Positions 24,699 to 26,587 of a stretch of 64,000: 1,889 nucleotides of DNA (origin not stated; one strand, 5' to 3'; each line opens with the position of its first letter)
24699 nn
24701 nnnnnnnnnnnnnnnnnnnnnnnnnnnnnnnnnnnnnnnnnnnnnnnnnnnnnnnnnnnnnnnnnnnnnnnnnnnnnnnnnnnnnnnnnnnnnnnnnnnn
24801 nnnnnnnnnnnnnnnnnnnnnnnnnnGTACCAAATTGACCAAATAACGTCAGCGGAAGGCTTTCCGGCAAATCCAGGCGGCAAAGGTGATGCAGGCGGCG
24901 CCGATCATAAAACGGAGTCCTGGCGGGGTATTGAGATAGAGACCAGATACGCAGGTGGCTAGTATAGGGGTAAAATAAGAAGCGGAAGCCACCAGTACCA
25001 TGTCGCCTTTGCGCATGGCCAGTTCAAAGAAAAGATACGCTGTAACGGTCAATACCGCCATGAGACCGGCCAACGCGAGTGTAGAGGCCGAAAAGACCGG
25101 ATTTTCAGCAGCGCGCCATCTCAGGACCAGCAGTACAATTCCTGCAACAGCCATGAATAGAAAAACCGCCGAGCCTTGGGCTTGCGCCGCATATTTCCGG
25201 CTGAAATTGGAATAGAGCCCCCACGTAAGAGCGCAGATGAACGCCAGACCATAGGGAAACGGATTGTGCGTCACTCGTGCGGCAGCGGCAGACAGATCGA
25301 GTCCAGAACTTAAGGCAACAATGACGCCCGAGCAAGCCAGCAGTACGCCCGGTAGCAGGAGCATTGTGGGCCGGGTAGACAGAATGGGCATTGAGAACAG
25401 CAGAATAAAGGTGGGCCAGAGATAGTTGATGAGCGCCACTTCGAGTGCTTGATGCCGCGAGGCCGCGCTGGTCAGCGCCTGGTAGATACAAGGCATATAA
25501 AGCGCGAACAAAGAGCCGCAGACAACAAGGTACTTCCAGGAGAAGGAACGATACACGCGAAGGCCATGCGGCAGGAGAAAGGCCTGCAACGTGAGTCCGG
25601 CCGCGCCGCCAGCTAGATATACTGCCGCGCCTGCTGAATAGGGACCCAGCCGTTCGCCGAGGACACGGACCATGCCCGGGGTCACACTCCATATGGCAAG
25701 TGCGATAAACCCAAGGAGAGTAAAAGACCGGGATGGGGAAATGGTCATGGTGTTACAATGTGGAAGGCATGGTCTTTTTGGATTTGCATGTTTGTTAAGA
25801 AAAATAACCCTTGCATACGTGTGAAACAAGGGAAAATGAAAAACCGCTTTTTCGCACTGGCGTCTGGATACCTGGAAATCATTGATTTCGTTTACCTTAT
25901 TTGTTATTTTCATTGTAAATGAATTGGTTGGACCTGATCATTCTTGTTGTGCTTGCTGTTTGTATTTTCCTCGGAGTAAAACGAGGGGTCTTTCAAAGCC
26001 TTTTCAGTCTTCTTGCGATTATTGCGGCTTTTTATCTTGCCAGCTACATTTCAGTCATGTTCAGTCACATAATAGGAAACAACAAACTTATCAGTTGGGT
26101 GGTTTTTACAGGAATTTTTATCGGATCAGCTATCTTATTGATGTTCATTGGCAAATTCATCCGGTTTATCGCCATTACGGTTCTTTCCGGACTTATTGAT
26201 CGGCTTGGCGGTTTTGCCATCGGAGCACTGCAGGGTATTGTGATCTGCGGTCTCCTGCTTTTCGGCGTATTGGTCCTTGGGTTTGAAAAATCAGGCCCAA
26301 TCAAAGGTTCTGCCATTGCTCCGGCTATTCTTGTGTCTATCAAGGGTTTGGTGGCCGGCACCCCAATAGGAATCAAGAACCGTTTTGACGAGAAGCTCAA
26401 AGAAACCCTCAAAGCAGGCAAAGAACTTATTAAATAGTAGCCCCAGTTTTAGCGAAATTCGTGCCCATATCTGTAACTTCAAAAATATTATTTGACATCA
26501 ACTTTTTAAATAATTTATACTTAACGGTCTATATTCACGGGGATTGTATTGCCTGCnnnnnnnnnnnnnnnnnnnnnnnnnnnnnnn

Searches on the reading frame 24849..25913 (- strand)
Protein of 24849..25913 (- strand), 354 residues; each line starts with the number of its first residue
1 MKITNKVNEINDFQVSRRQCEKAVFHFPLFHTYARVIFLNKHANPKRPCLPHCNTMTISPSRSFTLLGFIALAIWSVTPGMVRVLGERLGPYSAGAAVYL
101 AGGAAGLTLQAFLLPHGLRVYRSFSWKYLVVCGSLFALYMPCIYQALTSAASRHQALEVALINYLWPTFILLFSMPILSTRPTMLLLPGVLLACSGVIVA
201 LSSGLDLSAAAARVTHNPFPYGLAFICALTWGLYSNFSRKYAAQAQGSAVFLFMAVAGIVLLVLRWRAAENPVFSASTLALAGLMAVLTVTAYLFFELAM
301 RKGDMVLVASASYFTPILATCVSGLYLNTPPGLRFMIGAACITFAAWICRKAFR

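Call 41: search_protein_families(library=pfam, proteins=[window:24849-25913:-], max_evalue=0.0001)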
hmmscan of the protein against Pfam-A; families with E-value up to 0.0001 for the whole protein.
window:24849-25913:- (354 aa): 1 family
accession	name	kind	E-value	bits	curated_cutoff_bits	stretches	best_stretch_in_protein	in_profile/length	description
PF00892.27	EamA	-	5.6e-19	69.2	28.2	2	222-348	5-132/135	EamA-like transporter family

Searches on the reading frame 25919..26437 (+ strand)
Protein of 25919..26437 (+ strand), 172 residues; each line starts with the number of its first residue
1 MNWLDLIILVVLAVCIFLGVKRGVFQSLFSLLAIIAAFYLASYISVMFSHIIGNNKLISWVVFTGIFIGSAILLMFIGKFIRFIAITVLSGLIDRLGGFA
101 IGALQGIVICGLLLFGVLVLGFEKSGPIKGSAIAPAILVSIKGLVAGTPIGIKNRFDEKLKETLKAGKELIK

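Call 41: search_protein_families(library=pfam, proteins=[window:25919-26437:+], max_evalue=0.0001)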
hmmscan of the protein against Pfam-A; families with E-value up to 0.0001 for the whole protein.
window:25919-26437:+ (172 aa): 1 family
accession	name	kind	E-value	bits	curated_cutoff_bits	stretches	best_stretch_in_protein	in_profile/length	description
PF02674.22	Colicin_V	-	5.8e-20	72.2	29.3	1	4-137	1-139/144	Colicin V production protein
